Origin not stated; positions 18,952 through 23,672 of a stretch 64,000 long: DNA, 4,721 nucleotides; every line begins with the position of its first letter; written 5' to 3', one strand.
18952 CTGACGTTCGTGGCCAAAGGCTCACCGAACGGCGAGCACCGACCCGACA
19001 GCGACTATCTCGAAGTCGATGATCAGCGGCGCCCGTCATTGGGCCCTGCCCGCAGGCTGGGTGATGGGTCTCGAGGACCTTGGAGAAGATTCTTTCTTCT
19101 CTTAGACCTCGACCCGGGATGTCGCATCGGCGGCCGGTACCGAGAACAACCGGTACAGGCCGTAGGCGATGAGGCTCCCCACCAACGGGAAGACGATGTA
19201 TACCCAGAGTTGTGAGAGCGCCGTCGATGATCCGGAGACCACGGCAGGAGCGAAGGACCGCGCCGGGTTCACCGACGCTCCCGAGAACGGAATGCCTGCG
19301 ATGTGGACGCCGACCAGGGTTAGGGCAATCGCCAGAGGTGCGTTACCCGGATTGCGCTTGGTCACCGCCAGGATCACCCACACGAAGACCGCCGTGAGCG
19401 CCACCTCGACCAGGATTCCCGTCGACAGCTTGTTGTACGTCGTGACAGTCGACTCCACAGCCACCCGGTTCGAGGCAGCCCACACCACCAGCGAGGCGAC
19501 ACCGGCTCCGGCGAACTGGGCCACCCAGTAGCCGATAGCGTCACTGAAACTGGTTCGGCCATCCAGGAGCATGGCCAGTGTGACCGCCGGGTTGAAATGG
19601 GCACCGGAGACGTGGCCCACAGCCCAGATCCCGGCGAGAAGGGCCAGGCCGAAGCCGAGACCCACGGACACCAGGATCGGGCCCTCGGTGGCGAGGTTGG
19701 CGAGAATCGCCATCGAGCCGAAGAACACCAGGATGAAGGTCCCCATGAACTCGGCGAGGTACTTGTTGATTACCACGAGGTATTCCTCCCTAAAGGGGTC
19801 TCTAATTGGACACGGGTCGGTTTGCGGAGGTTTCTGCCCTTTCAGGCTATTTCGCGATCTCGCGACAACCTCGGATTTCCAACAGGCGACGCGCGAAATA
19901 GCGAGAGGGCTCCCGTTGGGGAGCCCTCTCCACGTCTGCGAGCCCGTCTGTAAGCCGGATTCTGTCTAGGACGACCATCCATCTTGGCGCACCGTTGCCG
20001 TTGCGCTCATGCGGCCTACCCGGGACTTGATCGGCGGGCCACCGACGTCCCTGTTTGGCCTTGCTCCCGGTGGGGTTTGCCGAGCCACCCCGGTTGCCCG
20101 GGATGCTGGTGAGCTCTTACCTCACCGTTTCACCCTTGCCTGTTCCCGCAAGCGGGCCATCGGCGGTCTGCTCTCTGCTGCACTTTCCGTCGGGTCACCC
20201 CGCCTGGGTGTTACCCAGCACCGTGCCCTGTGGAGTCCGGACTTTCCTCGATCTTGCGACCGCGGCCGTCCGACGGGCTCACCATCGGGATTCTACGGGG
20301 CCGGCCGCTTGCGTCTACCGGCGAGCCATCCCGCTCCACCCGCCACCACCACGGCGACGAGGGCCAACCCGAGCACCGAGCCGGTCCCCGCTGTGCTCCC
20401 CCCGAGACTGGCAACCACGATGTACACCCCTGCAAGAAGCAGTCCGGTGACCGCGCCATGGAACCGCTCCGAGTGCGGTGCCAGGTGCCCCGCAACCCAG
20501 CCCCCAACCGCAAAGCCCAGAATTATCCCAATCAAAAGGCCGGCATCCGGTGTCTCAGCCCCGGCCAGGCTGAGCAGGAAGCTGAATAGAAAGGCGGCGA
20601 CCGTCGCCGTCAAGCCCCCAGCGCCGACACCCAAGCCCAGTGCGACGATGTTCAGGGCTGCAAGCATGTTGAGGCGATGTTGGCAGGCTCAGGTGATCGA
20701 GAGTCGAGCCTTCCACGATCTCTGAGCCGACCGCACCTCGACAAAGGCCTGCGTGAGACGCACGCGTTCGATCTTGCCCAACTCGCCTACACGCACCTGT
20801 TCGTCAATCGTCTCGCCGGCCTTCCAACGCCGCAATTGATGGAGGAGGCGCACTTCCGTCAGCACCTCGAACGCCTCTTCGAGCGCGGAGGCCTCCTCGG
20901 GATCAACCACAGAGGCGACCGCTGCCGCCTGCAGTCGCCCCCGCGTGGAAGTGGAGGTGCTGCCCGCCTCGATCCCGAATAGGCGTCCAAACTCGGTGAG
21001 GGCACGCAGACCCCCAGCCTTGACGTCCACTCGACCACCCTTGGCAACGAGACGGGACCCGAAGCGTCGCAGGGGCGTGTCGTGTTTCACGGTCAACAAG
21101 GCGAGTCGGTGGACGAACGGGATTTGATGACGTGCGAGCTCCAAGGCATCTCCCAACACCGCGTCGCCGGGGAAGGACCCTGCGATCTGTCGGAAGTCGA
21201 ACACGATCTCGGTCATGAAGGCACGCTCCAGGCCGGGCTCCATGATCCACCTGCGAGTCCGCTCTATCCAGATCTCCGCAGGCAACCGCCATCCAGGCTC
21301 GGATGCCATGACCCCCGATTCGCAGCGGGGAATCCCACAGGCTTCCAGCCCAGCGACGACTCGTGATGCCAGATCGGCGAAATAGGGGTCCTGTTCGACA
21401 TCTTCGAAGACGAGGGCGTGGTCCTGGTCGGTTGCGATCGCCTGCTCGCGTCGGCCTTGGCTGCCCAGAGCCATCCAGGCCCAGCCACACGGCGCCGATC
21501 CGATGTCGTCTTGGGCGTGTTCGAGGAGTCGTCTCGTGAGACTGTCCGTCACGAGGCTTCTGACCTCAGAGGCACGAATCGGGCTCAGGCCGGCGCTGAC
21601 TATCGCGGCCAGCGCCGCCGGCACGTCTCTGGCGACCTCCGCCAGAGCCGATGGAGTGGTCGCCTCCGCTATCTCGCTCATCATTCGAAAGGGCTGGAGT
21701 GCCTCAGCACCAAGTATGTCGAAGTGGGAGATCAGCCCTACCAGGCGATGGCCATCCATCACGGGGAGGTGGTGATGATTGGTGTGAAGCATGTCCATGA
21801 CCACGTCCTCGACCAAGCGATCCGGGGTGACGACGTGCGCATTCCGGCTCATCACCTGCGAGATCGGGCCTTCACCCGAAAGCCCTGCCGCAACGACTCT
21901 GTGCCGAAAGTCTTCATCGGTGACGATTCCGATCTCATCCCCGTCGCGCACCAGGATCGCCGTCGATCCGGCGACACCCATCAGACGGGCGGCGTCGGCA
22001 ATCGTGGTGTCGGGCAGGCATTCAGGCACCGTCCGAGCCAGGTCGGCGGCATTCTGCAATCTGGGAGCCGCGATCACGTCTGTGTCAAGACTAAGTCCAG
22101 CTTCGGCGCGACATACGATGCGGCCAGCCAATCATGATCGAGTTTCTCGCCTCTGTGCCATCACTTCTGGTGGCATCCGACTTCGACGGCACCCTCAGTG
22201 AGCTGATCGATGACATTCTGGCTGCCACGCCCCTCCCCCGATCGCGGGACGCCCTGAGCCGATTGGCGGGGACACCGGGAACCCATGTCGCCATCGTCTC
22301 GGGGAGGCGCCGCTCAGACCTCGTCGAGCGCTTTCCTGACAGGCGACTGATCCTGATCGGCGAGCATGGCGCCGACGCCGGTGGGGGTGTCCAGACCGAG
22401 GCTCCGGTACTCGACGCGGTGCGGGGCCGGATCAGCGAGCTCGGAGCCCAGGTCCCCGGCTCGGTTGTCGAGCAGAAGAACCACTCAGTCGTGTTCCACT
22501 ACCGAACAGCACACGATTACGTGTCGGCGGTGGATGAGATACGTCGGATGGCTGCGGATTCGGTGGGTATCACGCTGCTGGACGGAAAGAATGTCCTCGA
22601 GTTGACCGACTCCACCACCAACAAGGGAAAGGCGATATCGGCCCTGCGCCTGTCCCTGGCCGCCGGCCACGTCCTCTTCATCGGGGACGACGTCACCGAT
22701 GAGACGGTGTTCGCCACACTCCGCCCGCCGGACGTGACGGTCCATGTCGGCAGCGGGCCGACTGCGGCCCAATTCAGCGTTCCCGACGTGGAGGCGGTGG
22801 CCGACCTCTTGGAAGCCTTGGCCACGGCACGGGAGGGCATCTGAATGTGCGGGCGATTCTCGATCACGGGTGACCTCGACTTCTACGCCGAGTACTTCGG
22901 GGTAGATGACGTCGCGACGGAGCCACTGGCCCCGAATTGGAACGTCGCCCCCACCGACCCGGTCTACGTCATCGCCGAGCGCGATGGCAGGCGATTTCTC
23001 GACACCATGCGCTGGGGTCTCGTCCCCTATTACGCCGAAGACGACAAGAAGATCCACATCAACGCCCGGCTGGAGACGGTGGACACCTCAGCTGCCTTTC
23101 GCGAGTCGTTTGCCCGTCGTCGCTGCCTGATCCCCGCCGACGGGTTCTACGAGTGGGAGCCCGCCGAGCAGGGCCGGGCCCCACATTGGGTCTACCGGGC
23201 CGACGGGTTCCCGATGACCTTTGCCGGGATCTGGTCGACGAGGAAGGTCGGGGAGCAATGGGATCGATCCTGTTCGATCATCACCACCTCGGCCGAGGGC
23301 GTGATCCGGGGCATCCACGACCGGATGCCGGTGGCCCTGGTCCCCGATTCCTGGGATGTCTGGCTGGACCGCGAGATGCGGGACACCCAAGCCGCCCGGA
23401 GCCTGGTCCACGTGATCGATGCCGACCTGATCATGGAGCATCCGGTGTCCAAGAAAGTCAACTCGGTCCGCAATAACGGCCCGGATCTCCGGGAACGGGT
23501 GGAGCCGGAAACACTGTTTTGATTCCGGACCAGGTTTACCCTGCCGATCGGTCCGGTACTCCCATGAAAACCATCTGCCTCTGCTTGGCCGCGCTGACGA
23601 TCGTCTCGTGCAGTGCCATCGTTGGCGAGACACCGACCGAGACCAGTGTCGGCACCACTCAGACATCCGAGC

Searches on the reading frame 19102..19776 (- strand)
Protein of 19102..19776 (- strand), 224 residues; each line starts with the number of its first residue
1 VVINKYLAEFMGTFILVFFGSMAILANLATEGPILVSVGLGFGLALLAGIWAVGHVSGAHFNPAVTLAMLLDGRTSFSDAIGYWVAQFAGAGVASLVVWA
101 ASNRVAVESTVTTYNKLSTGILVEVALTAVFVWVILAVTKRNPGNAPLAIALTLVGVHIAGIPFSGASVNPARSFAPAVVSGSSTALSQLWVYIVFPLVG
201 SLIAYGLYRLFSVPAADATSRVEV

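Call 17: search_protein_families(library=pfam, proteins=[window:19102-19776:-], max_evalue=0.00001)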
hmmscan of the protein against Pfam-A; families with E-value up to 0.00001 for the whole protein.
window:19102-19776:- (224 aa): 1 family
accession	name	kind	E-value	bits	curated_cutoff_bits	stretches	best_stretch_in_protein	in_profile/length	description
PF00230.25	MIP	-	2e-45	155.7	25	1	3-205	8-219/222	Major intrinsic protein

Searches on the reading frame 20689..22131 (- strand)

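Call 17: search_protein_families(library=pfam, proteins=[window:20689-22131:-], max_evalue=0.00001)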
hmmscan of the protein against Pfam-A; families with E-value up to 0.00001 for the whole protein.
window:20689-22131:- (480 aa): 3 families
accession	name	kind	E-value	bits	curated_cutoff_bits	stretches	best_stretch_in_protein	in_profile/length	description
PF03445.19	DUF294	-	2.9e-40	137.8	21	1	169-299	2-135/138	Putative nucleotidyltransferase DUF294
PF10335.14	DUF294_C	-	2.6e-30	105.6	22.5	1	339-475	3-143/145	Putative nucleotidyltransferase substrate binding domain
PF00571.33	CBS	-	1.4e-15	57.8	24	1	90-142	1-54/57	CBS domain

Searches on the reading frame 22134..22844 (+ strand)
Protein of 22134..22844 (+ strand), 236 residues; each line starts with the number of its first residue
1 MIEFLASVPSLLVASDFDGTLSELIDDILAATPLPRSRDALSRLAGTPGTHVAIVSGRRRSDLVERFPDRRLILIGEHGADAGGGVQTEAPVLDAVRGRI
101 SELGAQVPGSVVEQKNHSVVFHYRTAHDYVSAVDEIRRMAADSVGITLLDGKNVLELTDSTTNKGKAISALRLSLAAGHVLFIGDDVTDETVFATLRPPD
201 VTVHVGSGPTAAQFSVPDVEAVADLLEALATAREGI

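Call 17: search_protein_families(library=pfam, proteins=[window:22134-22844:+], max_evalue=0.00001)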
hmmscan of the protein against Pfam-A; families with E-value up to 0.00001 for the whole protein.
window:22134-22844:+ (236 aa): 1 family
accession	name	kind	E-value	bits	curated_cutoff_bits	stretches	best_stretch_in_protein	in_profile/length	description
PF02358.22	Trehalose_PPase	-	2e-31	109.4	27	1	16-202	3-212/235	Trehalose-phosphatase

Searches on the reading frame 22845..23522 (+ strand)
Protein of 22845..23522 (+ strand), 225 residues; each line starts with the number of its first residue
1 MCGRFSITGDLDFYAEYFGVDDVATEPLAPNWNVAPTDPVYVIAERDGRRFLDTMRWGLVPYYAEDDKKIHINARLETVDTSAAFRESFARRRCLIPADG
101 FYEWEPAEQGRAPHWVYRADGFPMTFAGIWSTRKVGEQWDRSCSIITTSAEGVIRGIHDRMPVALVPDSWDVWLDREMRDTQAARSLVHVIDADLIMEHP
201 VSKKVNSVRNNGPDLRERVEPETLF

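Call 17: search_protein_families(library=pfam, proteins=[window:22845-23522:+], max_evalue=0.00001)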
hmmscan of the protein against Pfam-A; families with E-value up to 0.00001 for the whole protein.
window:22845-23522:+ (225 aa): 1 family
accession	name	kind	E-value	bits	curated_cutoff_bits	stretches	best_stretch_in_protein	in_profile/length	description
PF02586.19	SRAP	-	9.4e-65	218.6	27.1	1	1-208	1-214/214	SOS response associated peptidase (SRAP)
